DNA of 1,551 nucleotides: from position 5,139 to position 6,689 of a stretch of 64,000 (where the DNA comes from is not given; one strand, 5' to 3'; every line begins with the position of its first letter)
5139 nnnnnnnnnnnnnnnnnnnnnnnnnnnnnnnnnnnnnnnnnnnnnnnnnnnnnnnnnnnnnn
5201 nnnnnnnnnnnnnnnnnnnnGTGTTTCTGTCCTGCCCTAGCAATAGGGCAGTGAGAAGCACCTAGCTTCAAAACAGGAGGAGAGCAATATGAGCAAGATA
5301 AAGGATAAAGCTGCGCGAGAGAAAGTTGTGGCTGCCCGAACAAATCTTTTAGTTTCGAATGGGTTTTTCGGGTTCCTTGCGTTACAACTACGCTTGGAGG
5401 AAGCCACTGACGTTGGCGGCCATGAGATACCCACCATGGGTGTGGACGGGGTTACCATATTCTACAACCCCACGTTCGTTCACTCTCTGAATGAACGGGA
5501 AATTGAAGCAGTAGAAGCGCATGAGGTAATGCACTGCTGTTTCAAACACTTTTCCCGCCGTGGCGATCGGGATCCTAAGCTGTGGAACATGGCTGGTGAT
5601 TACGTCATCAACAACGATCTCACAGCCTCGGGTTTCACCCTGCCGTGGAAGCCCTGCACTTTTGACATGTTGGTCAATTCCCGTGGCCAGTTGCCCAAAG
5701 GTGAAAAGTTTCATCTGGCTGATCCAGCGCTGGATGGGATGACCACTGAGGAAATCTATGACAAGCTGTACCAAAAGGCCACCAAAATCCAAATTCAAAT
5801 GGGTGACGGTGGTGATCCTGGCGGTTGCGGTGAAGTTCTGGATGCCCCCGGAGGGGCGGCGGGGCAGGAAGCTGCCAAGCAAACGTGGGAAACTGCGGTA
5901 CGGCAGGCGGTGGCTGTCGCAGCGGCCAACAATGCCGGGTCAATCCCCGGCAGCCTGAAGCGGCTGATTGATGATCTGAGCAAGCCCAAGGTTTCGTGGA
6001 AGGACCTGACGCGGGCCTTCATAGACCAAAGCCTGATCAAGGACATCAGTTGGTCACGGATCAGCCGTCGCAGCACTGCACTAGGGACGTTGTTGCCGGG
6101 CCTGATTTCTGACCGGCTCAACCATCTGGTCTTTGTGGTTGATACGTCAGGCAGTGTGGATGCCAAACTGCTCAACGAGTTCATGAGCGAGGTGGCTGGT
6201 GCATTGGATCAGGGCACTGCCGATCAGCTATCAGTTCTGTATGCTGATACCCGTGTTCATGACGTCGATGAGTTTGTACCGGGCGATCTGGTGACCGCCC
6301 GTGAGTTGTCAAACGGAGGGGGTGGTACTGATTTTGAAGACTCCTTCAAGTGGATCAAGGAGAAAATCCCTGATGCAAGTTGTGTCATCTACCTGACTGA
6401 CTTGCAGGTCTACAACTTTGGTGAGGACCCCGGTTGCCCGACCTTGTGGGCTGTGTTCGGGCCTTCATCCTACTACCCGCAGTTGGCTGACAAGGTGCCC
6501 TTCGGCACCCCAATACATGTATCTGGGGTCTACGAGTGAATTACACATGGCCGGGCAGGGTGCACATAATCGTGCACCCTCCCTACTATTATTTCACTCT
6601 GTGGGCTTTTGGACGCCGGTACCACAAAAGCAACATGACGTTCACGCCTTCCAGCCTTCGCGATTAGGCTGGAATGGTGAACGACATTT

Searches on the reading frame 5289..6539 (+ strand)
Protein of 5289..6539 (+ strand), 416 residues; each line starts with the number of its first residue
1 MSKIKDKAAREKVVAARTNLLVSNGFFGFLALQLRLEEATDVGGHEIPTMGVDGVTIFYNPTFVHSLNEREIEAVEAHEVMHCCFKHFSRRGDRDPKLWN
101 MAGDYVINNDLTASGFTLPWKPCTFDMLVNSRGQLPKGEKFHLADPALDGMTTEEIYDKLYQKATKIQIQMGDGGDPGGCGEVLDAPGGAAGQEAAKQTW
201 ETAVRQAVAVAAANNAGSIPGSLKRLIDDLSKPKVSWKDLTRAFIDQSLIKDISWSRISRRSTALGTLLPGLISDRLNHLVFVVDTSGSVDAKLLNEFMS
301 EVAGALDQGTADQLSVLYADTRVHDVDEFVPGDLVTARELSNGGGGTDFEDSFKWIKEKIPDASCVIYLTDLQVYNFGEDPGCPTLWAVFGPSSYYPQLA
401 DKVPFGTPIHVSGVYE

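Call 20: search_protein_families(library=pfam, max_evalue=0.001, proteins=[window:5289-6539:+])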
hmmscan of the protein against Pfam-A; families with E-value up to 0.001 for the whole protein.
window:5289-6539:+ (416 aa): 3 families
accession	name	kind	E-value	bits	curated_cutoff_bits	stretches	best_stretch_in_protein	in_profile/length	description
PF13203.12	DUF2201_N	-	4.1e-40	138.5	23.2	1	12-264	5-257/271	Putative metallopeptidase domain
PF09967.15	DUF2201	-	3.3e-24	85.8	26.4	1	280-407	1-118/123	VWA-like domain (DUF2201)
PF05762.20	VWA_CoxE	-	0.00018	21.4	26.4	1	278-372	57-159/222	VWA domain containing CoxE-like protein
